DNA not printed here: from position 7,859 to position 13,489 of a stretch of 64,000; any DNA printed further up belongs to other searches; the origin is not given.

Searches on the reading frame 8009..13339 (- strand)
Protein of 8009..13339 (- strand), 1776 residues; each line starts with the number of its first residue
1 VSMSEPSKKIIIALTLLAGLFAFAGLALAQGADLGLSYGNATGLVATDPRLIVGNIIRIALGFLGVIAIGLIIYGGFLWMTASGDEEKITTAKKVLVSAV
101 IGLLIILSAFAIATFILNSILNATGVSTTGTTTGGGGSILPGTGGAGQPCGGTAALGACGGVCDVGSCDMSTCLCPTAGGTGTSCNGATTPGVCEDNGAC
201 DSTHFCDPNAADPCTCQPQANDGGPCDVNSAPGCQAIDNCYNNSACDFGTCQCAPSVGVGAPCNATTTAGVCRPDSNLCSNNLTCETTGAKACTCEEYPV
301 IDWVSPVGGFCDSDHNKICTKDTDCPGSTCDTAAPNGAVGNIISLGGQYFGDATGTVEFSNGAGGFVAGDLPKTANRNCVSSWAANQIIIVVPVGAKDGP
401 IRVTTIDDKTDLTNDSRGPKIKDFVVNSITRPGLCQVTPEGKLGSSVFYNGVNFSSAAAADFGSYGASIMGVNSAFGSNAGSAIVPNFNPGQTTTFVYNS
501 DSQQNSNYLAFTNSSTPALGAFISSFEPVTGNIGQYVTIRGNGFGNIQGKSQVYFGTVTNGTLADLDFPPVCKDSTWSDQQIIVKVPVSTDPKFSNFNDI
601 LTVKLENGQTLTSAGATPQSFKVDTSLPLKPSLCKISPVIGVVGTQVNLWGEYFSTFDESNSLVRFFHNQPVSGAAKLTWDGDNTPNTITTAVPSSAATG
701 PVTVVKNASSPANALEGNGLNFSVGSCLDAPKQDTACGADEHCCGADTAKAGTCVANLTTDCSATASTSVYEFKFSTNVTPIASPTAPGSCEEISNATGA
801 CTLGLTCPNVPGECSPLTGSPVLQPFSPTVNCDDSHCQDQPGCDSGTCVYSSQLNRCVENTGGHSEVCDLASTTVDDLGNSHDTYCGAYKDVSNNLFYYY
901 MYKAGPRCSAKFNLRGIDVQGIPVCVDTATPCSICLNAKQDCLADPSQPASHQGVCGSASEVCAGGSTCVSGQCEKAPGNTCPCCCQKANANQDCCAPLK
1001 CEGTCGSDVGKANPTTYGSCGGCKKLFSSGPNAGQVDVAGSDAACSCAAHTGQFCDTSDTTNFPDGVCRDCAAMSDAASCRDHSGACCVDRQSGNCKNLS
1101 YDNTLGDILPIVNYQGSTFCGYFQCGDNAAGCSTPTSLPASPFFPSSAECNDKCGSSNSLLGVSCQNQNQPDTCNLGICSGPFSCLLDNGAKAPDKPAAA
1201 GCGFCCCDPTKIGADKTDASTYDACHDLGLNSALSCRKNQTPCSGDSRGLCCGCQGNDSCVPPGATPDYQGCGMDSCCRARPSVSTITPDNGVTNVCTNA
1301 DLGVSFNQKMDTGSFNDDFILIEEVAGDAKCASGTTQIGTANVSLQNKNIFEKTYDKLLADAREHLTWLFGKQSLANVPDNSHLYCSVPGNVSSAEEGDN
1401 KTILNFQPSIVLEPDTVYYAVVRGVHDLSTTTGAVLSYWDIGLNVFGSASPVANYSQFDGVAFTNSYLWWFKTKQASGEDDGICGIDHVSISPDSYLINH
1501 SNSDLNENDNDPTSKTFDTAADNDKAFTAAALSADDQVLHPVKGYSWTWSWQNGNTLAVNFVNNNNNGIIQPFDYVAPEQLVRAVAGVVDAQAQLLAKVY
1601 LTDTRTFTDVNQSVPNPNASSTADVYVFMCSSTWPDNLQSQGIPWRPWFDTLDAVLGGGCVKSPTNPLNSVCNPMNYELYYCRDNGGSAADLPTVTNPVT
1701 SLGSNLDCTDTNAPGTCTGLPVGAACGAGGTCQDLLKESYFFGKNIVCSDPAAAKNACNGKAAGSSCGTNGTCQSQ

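Call 64: search_protein_families(library=pfam, proteins=[window:8009-13339:-], max_evalue=0.001)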
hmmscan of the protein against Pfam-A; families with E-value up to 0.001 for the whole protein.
window:8009-13339:- (1776 aa): 3 families
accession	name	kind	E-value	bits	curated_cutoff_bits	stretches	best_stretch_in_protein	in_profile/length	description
PF01833.30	TIG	-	3.3e-07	30.7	20.9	1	522-612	2-73/84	IPT/TIG domain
PF18895.5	T4SS_pilin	-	1.1e-06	29.1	26.6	1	55-116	11-71/71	Type IV secretion system pilin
PF13205.12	Big_5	-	6.3e-06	27.3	23.6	1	1281-1345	4-67/105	Bacterial Ig-like domain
